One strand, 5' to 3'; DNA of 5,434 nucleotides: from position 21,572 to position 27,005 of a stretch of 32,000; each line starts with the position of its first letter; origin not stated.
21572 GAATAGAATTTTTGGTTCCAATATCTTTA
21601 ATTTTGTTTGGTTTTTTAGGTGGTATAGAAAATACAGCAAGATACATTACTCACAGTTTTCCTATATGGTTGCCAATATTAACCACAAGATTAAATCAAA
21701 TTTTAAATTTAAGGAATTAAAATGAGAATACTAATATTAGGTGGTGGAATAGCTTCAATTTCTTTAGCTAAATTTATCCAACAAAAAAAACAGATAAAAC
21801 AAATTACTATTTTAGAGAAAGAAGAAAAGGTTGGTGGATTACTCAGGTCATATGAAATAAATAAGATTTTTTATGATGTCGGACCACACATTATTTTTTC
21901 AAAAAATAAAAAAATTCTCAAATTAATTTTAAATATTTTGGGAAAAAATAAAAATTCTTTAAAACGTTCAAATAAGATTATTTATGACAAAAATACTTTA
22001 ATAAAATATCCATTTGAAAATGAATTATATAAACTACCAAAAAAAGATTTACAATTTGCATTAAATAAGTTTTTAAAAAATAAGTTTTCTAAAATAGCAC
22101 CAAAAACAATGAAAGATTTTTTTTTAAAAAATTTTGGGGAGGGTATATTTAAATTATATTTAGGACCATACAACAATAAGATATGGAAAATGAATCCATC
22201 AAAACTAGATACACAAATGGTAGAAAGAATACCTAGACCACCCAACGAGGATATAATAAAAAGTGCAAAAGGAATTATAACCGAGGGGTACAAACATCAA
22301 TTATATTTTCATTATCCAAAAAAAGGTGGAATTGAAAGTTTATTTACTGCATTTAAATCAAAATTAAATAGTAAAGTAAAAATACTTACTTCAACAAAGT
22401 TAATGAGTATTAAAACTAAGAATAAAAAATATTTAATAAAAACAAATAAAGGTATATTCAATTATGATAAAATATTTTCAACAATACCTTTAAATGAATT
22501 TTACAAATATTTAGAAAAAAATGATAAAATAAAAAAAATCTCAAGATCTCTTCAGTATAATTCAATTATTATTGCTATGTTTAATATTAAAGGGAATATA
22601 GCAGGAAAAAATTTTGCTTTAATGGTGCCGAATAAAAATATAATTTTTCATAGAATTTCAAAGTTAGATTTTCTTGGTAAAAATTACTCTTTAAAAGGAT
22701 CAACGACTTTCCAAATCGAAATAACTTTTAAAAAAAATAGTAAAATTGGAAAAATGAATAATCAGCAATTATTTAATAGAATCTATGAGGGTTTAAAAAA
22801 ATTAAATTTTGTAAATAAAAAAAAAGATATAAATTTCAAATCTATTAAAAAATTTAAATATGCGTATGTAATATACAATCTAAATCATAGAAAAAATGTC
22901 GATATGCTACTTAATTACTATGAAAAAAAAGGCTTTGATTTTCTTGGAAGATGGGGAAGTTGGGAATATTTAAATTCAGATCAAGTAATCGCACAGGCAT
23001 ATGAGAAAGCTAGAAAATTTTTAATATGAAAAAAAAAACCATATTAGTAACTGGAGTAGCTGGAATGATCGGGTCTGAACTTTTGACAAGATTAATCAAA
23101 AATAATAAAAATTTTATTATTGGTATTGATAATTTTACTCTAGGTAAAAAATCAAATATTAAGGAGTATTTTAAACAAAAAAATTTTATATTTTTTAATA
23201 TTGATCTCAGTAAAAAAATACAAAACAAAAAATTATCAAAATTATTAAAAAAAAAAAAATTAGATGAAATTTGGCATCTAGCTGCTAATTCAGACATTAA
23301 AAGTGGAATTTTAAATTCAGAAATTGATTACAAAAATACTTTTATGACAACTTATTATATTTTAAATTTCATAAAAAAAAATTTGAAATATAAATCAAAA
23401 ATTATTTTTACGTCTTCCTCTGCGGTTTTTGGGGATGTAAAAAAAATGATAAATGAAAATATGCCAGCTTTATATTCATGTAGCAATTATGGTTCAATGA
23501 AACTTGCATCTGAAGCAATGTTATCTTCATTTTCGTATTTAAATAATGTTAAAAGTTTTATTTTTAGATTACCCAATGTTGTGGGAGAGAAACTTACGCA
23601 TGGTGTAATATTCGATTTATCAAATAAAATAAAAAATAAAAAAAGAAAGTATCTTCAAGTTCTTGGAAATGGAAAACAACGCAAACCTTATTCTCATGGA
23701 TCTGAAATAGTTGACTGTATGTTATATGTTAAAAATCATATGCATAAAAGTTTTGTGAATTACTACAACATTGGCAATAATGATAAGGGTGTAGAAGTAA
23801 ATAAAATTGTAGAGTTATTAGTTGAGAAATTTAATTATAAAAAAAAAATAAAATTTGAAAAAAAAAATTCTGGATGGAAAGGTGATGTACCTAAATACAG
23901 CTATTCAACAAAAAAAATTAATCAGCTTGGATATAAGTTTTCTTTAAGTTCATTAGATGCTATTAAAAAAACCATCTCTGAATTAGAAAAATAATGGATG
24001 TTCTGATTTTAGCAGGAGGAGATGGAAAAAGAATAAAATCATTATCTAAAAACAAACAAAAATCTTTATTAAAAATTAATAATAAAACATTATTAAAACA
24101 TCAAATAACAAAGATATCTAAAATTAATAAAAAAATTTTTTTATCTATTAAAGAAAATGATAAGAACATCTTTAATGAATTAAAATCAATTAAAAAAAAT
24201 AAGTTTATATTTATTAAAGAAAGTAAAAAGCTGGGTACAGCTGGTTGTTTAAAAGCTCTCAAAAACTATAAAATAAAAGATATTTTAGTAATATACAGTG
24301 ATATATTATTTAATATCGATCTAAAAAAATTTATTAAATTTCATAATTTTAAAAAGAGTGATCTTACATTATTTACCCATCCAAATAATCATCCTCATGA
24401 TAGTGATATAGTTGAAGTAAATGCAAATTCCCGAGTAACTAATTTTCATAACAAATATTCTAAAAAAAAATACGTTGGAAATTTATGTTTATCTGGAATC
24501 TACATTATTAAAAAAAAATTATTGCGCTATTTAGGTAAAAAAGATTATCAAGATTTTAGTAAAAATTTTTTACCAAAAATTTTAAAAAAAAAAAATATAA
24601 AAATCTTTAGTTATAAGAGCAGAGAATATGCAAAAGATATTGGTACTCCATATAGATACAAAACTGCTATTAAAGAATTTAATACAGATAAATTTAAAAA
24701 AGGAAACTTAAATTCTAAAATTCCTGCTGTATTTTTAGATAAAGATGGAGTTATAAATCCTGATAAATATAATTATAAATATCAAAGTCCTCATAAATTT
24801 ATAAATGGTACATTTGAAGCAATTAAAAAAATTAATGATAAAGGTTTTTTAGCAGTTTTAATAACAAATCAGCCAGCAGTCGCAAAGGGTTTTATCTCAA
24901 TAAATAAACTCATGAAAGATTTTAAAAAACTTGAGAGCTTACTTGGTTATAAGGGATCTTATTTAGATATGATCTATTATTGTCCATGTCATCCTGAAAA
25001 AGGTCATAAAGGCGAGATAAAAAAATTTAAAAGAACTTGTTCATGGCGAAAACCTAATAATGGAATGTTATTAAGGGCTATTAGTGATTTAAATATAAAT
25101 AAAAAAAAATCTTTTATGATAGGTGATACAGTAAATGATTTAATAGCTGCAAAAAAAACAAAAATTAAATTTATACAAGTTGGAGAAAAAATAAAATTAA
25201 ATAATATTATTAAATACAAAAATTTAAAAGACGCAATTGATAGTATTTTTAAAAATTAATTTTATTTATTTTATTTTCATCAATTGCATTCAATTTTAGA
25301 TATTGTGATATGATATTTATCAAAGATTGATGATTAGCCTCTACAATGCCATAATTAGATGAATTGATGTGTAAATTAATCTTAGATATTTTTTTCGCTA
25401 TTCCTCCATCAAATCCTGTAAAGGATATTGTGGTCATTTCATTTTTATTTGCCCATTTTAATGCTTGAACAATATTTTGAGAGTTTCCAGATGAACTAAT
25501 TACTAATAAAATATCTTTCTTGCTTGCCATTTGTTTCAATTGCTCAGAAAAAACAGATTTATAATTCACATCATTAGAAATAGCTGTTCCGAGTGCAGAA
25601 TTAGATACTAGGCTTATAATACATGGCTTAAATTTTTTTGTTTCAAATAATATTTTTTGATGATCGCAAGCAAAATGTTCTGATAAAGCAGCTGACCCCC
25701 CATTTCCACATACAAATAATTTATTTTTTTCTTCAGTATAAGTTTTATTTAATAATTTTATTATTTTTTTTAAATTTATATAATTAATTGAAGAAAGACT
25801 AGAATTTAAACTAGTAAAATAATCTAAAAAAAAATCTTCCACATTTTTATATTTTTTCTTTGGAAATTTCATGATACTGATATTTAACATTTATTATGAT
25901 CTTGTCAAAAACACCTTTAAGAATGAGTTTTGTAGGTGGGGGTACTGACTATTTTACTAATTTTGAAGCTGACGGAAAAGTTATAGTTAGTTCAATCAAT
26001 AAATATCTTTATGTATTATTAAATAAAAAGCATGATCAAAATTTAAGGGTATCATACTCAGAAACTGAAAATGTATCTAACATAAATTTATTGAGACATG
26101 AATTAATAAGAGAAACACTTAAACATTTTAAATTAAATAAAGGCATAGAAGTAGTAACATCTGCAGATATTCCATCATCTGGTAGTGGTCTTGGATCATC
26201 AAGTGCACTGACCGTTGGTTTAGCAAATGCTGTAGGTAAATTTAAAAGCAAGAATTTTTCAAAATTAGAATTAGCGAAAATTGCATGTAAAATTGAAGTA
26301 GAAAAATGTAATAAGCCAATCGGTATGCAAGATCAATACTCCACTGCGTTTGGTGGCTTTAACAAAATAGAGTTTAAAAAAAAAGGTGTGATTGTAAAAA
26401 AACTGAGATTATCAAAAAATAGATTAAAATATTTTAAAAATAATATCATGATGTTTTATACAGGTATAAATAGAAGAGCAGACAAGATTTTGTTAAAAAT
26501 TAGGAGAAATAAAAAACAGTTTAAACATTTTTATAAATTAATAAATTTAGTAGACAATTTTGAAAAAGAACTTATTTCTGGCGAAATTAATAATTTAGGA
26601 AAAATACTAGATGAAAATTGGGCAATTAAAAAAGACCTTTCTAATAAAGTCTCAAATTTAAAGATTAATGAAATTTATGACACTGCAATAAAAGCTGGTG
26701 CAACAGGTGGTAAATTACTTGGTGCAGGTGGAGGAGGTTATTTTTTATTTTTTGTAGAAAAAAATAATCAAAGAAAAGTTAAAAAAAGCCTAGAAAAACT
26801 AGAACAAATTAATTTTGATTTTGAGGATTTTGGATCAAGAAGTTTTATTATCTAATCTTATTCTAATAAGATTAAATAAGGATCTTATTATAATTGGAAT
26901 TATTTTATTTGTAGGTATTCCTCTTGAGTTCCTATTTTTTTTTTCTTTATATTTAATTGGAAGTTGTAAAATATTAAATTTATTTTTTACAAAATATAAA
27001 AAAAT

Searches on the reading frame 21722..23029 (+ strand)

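Call 7: search_protein_families(library=pfam, proteins=[window:21722-23029:+], max_evalue=0.01)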
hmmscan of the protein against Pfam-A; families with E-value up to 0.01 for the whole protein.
window:21722-23029:+ (435 aa): 4 families
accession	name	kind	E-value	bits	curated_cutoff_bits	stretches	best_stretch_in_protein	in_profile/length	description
PF13450.12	NAD_binding_8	-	1.8e-10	41.4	21.9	1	5-67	1-63/68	NAD(P)-binding Rossmann-like domain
PF01593.30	Amino_oxidase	-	3.6e-10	40.2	19.8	1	20-284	11-286/443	Flavin containing amine oxidoreductase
PF03275.19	GLF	-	0.00053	20.2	26.3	1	149-319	5-143/203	UDP-galactopyranose mutase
PF07992.20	Pyr_redox_2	-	0.0067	16.3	26.1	0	1-40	1-40/291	Pyridine nucleotide-disulphide oxidoreductase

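Call 31: search_protein_families(library=ncbifam, proteins=[window:21722-23029:+], max_evalue=0.01)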
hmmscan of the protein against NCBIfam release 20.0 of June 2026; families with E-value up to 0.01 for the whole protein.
window:21722-23029:+ (435 aa): 15 families
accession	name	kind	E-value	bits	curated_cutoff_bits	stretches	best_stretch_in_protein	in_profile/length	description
NF005547.0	PRK07208.1-3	equivalog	1.4e-35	123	380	1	2-430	6-438/465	hypothetical protein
NF005548.0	PRK07208.1-4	equivalog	1.2e-34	119.7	389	1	2-427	5-444/488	hypothetical protein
NF005545.0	PRK07208.1-1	equivalog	1.7e-22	79.5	451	1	3-426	10-454/504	hypothetical protein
NF005560.0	PRK07233.1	equivalog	1.6e-21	76.7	252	2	201-394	195-390/435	hypothetical protein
NF005546.0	PRK07208.1-2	equivalog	6.9e-16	57.9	418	2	2-82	6-85/527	hypothetical protein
TIGR00562.1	proto_IX_ox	equivalog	2e-12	46.4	97.85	1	3-163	5-173/470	protoporphyrinogen oxidase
NF005549.0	PRK07208.1-5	equivalog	1.2e-11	43.8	587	2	3-73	7-79/534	hypothetical protein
NF008845.0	PRK11883.1-5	equivalog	2.3e-11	42.7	560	2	201-403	228-431/468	protoporphyrinogen oxidase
NF008843.0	PRK11883.1-3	equivalog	4.5e-11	42.5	406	1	2-277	3-278/424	protoporphyrinogen oxidase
NF058655.1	CrtID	equivalog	6.7e-08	31.8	640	1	3-56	1-52/478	bifunctional phytoene desaturase/3,4-desaturase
TIGR03467.1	HpnE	equivalog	6.9e-08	32.2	283.05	1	4-85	2-83/430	hydroxysqualene dehydroxylase HpnE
NF008841.0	PRK11883.1-1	equivalog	3.1e-07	29.7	517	1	1-97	4-102/453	protoporphyrinogen oxidase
TIGR02734.1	crtI_fam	subfamily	0.00074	18.3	238.1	0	4-59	2-55/504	phytoene desaturase family protein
TIGR00275.1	TIGR00275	subfamily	0.0013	17.7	183.8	0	194-251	95-153/401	aminoacetone oxidase family FAD-binding enzyme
NF008726.1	PRK11728.1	equivalog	0.0031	16.4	299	1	2-38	2-38/389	L-2-hydroxyglutarate oxidase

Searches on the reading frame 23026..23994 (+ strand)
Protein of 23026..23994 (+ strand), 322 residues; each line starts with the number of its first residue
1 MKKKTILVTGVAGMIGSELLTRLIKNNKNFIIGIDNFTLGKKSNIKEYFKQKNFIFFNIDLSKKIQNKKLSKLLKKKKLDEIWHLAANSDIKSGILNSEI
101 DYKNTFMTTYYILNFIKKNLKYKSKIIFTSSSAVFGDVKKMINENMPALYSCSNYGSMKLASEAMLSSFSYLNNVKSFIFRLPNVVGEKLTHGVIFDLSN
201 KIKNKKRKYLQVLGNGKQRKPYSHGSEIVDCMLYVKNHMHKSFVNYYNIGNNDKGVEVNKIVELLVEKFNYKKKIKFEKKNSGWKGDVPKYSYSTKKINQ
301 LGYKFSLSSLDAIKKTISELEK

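Call 7: search_protein_families(library=pfam, proteins=[window:23026-23994:+], max_evalue=0.01)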
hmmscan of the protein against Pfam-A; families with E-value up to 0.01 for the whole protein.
window:23026-23994:+ (322 aa): 7 families
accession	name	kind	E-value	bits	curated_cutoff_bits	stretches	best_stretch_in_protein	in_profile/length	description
PF01370.27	Epimerase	-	6.1e-36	124.5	20.9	1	6-250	1-240/240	NAD dependent epimerase/dehydratase family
PF16363.11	GDP_Man_Dehyd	-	3e-32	112.8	27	1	7-304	1-320/332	GDP-mannose 4,6 dehydratase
PF04321.23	RmlD_sub_bind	-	3.2e-07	30.1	27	1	5-253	2-216/287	RmlD substrate binding domain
PF02719.21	Polysacc_synt_2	-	2.3e-06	27.5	20.2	1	6-187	1-173/293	Polysaccharide biosynthesis protein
PF01073.25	3Beta_HSD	-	4.7e-06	26.3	22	1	7-166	1-157/280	3-beta hydroxysteroid dehydrogenase/isomerase family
PF00106.31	adh_short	-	1e-05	25.5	26.6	1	4-107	1-102/195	short chain dehydrogenase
PF07993.18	NAD_binding_4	-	5.4e-05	22.9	20.1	0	71-194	83-215/258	Male sterility protein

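Call 89: search_protein_families(library=ncbifam, proteins=[window:23026-23994:+], max_evalue=1e-10)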
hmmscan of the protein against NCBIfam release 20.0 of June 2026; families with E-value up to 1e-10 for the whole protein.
window:23026-23994:+ (322 aa): 8 families
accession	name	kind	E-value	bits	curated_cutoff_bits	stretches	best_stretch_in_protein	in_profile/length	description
TIGR01179.1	galE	equivalog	2.1e-29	102.4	262.3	1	6-316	2-320/332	UDP-glucose 4-epimerase GalE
TIGR01181.1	dTDP_gluc_dehyt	equivalog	3.2e-28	98.8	365.1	1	6-318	2-309/321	dTDP-glucose 4,6-dehydratase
TIGR02197.1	heptose_epim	equivalog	1e-17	64.3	274.6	1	6-311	1-303/316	ADP-glyceromanno-heptose 6-epimerase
NF043036.1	ErythonDh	equivalog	2.2e-15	56.7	325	1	6-186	3-180/321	D-erythronate dehydrogenase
NF007956.0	PRK10675.1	subfamily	1.9e-14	53.6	394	1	6-191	3-186/338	UDP-glucose 4-epimerase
NF007490.0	PRK10084.1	subfamily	7.3e-13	48.2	649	1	6-317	3-331/361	dTDP-glucose 4,6-dehydratase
TIGR04180.1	EDH_00030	hypoth_equivalog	9e-13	47.9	475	1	6-299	1-287/297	NAD-dependent 4,6-dehydratase LegB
NF007582.0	PRK10217.1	equivalog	8.5e-12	44.8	698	1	4-271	2-275/355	dTDP-glucose 4,6-dehydratase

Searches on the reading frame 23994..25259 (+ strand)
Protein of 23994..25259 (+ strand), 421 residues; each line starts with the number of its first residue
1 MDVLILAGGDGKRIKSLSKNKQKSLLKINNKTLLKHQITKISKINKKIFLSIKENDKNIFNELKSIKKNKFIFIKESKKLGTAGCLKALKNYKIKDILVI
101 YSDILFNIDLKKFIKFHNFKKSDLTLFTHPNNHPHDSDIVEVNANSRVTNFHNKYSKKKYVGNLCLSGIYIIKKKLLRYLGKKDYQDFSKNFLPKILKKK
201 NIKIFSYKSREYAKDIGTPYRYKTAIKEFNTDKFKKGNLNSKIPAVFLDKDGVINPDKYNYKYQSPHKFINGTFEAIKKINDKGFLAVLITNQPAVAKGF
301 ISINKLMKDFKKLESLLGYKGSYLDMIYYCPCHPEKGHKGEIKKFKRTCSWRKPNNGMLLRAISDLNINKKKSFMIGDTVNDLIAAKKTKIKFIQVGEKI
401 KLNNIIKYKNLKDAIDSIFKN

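Call 7: search_protein_families(library=pfam, proteins=[window:23994-25259:+], max_evalue=0.01)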
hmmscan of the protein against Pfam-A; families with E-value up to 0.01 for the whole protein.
window:23994-25259:+ (421 aa): 7 families
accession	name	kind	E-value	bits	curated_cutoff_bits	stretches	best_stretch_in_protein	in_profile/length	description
PF00483.29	NTP_transferase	-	6.6e-26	91.8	21.2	1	4-227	3-240/245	Nucleotidyl transferase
PF13419.12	HAD_2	-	2e-09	38.2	23.8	1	349-396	131-178/178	Haloacid dehalogenase-like hydrolase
PF13242.12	Hydrolase_like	-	1.4e-08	34.9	22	1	351-397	2-49/75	HAD-hyrolase-like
PF00702.32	Hydrolase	-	3.2e-07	31.4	26.4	1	353-388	154-189/191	haloacid dehalogenase-like hydrolase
PF12804.13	NTP_transf_3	-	7.3e-07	29.9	27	1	3-106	1-98/160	MobA-like NTP transferase domain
PF01128.25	IspD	-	0.00019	21.7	27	1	3-72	3-71/221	2-C-methyl-D-erythritol 4-phosphate cytidylyltransferase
PF02348.25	CTP_transf_3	-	0.00024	21.4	22.6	1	21-113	14-110/217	Cytidylyltransferase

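Call 89: search_protein_families(library=ncbifam, proteins=[window:23994-25259:+], max_evalue=1e-10)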
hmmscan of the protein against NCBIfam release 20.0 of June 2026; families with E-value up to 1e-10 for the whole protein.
window:23994-25259:+ (421 aa): 19 families
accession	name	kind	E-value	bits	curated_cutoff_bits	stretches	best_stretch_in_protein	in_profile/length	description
NF006506.0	PRK08942.1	equivalog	6.3e-36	123.6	178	1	243-393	3-146/182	D-glycero-beta-D-manno-heptose 1,7-bisphosphate 7-phosphatase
TIGR00213.1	GmhB_yaeD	subfamily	1.5e-33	116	149.6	1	244-393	2-146/176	D-glycero-beta-D-manno-heptose 1,7-bisphosphate 7-phosphatase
TIGR01656.1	Histidinol-ppas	subfamily_domain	1.4e-26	93.1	84.15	1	244-392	1-141/149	histidinol-phosphate phosphatase domain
TIGR03992.1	Arch_glmU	subfamily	4.5e-23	81.8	292.1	1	1-229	1-227/393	bifunctional sugar-1-phosphate nucleotidylyltransferase/acetyltransferase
NF052502.1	man1P_GTase_Rv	exception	7e-23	81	440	1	1-250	1-251/352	mannose-1-phosphate guanylyltransferase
TIGR01662.1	HAD-SF-IIIA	subfamily_domain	1.4e-21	77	44.6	1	245-396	2-138/141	HAD-IIIA family hydrolase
NF050049.1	HBPPhtaseGmhB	domain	2.7e-20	72.9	250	1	244-415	4-164/171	D-glycero-alpha-D-manno-heptose-1,7-bisphosphate 7-phosphatase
NF041173.1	Sug_nt_acttase_Thmprot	equivalog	8.2e-20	71.1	600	1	1-225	1-223/405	bifunctional sugar-1-phosphate nucleotidylyltransferase/acetyltransferase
TIGR02091.1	glgC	equivalog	2.2e-19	69.8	424.9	1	86-219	105-249/364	glucose-1-phosphate adenylyltransferase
NF005264.0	PRK06769.1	equivalog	3.9e-19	69.1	217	1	242-410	3-150/175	HAD-IIIA family hydrolase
NF003670.0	PRK05293.1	equivalog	1.5e-15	57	470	1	88-229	112-258/382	glucose-1-phosphate adenylyltransferase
NF002772.0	PRK02862.1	equivalog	9.1e-14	51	537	0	86-158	108-182/429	glucose-1-phosphate adenylyltransferase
TIGR01208.1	rmlA_long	equivalog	9.7e-14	51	320.25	1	4-177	3-179/353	glucose-1-phosphate thymidylyltransferase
TIGR01173.1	glmU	equivalog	1.2e-13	50.7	366.85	1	1-188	1-189/452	bifunctional UDP-N-acetylglucosamine diphosphorylase/glucosamine-1-phosphate N-acetyltransferase GlmU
NF049965.1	GlMnHpPGnyltfHddC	equivalog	3.8e-13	49.6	300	1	1-226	1-218/221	D-glycero-D-manno-heptose 1-phosphate guanosyltransferase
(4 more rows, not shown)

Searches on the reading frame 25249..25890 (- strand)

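Call 7: search_protein_families(library=pfam, proteins=[window:25249-25890:-], max_evalue=0.01)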
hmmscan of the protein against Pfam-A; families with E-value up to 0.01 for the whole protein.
window:25249-25890:- (213 aa): 2 families
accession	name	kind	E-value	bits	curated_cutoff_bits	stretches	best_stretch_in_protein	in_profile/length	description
PF13580.11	SIS_2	-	1.5e-18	67.6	27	1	24-159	2-138/138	SIS domain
PF01380.27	SIS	-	3.3e-09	37.1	25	1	104-181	33-110/131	SIS domain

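Call 89: search_protein_families(library=ncbifam, proteins=[window:25249-25890:-], max_evalue=1e-10)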
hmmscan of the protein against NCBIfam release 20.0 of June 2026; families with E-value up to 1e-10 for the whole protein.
window:25249-25890:- (213 aa): 5 families
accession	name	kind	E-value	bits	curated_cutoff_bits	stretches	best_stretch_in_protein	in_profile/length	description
NF010546.0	PRK13936.1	equivalog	2.5e-30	105.7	276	1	40-176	29-164/197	phosphoheptose isomerase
TIGR00441.1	gmhA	equivalog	3.3e-30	105.2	209.45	1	46-196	3-151/154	D-sedoheptulose 7-phosphate isomerase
NF001628.0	PRK00414.1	equivalog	2.4e-24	86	265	1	39-196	29-184/192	D-sedoheptulose 7-phosphate isomerase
NF008138.0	PRK10886.1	equivalog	3.5e-22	79.1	352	1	54-166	40-152/196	DnaA initiator-associating protein DiaA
NF010547.0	PRK13938.1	equivalog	3.7e-21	75.7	320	1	56-198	46-187/196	D-sedoheptulose 7-phosphate isomerase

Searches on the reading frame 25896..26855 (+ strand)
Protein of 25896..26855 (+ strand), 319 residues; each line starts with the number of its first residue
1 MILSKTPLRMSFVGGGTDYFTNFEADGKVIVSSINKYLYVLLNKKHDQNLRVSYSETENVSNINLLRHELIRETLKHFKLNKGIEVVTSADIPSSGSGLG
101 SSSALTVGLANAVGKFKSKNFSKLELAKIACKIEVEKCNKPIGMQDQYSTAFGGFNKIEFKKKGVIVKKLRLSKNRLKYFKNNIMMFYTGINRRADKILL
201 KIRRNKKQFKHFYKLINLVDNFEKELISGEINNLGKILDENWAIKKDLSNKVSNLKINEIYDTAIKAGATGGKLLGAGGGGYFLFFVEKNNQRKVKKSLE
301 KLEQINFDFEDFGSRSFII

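Call 7: search_protein_families(library=pfam, proteins=[window:25896-26855:+], max_evalue=0.01)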
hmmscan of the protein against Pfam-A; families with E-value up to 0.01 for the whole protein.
window:25896-26855:+ (319 aa): 2 families
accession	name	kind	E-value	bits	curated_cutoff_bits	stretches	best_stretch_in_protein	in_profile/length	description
PF00288.32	GHMP_kinases_N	-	2.4e-16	60.2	22.3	1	71-154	3-87/87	GHMP kinases N terminal domain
PF08544.19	GHMP_kinases_C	-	3.2e-09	37.5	21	1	224-300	3-80/85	GHMP kinases C terminal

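Call 89: search_protein_families(library=ncbifam, proteins=[window:25896-26855:+], max_evalue=1e-10)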
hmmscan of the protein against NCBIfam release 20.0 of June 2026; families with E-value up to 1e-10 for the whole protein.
window:25896-26855:+ (319 aa): 8 families
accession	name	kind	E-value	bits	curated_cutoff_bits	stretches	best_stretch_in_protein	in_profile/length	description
NF049969.1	GlMnHpPKinHddA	equivalog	3.4e-47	161.5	600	1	2-317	3-336/338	D-glycero-D-manno-heptose 7-phosphate kinase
TIGR00549.1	mevalon_kin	equivalog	2.3e-24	86.4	163.05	1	29-285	19-275/276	mevalonate kinase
NF009948.0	PRK13412.1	equivalog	1.5e-22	79.2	721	1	79-292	722-939/974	bifunctional fucokinase/fucose-1-phosphate guanylyltransferase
NF003036.0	PRK03926.1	equivalog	3.9e-22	78.7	403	1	57-299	50-279/302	mevalonate kinase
NF003006.0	PRK03817.1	equivalog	5.9e-19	68.3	443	0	4-194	4-192/352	galactokinase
NF003705.0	PRK05322.1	equivalog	4.7e-15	55.2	385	0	7-156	25-184/388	galactokinase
NF001816.0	PRK00555.1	equivalog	1e-12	47.7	509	0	87-155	95-162/363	galactokinase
TIGR00131.1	gal_kin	equivalog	1.6e-12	47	226.65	0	60-153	87-179/388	galactokinase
